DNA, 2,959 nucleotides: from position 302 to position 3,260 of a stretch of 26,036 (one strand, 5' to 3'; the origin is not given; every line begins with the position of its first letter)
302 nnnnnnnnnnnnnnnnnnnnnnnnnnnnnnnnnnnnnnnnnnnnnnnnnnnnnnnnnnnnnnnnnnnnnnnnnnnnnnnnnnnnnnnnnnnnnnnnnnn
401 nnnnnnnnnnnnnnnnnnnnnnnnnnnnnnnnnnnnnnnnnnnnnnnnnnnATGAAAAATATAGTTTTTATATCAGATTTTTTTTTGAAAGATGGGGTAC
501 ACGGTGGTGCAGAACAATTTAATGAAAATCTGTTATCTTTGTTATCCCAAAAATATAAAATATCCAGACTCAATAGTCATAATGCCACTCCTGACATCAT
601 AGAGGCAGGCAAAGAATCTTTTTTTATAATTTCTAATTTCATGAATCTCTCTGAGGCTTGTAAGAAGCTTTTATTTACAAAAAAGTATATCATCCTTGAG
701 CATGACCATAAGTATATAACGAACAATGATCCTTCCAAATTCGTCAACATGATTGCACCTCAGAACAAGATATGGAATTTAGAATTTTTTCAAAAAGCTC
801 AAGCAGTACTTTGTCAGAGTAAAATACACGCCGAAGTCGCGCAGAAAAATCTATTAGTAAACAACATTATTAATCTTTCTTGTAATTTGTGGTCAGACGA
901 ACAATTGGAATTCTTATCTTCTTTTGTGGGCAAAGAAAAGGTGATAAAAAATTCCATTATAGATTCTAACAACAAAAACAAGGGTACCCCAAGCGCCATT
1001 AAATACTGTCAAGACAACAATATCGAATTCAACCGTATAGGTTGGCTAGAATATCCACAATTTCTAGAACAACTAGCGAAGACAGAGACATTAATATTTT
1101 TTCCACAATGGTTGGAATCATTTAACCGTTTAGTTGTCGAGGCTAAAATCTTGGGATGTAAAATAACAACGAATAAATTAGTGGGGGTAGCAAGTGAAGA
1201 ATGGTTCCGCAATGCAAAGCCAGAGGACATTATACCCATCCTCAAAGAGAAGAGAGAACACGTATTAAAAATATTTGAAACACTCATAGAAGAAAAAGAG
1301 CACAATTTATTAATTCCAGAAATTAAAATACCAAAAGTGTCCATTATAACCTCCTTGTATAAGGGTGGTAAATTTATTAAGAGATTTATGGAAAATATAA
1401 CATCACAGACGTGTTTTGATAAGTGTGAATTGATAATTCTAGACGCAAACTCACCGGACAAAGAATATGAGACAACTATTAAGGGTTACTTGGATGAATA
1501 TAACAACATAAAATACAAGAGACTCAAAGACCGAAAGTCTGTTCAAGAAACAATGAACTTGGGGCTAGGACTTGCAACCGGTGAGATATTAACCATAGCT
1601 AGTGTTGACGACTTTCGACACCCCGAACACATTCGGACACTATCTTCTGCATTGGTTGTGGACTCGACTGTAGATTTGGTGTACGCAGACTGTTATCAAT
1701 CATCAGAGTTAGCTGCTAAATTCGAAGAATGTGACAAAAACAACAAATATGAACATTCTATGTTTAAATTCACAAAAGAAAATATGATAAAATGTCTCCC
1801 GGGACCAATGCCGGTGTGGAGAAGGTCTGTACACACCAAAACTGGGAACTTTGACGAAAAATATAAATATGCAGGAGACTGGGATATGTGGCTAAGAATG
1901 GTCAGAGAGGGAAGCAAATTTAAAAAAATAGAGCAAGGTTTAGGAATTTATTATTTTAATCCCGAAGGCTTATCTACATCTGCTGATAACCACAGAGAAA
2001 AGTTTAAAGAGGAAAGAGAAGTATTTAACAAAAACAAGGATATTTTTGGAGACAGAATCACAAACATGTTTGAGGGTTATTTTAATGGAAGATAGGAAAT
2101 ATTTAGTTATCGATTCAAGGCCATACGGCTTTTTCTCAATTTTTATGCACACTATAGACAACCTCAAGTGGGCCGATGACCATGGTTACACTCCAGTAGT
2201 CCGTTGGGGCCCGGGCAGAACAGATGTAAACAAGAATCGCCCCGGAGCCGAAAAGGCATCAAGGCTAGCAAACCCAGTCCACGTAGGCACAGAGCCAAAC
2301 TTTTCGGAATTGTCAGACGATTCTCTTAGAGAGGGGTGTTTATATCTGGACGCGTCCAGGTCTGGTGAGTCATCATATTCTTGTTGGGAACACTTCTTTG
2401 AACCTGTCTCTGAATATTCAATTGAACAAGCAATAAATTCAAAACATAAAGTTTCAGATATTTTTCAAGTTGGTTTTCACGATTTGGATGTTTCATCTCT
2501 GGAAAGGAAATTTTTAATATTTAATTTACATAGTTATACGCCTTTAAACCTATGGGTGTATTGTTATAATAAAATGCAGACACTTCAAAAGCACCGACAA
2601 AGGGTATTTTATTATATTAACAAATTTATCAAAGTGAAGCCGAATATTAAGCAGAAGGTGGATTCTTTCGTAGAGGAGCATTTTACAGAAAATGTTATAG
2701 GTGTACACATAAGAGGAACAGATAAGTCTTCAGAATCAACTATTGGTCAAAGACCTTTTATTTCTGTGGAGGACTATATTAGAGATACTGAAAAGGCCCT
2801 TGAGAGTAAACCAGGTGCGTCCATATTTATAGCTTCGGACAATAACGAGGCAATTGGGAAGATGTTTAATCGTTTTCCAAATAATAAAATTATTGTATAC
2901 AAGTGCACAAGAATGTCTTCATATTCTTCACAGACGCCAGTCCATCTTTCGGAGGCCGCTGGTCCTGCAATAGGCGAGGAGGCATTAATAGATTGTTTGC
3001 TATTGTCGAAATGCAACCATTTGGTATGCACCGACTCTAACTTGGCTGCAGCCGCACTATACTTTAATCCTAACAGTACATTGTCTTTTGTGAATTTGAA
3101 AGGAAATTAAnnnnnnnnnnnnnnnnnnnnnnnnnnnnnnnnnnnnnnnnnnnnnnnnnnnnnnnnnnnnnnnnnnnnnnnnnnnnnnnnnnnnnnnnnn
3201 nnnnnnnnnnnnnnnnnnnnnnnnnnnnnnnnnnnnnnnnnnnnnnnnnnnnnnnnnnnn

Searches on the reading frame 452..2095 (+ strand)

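Call 6: search_protein_families(library=pfam, proteins=[window:452-2095:+], max_evalue=0.01)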
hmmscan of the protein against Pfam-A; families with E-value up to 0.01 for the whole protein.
window:452-2095:+ (547 aa): 1 family
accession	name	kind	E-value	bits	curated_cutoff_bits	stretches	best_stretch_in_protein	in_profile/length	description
PF00535.33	Glycos_transf_2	-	2.3e-11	44.4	23.3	1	297-460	1-163/168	Glycosyl transferase family 2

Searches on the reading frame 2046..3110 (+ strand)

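Call 6: search_protein_families(library=pfam, proteins=[window:2046-3110:+], max_evalue=0.01)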
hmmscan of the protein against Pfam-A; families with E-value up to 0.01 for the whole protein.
window:2046-3110:+ (354 aa): 2 families
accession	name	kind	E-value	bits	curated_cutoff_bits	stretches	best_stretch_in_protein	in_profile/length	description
PF19745.5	FUT8_N_cat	-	1.7e-14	54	27.6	1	110-331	253-469/499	Alpha-(1,6)-fucosyltransferase N- and catalytic domains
PF05830.17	NodZ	-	9.3e-07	28.4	28.3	1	191-327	142-279/322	Nodulation protein Z (NodZ)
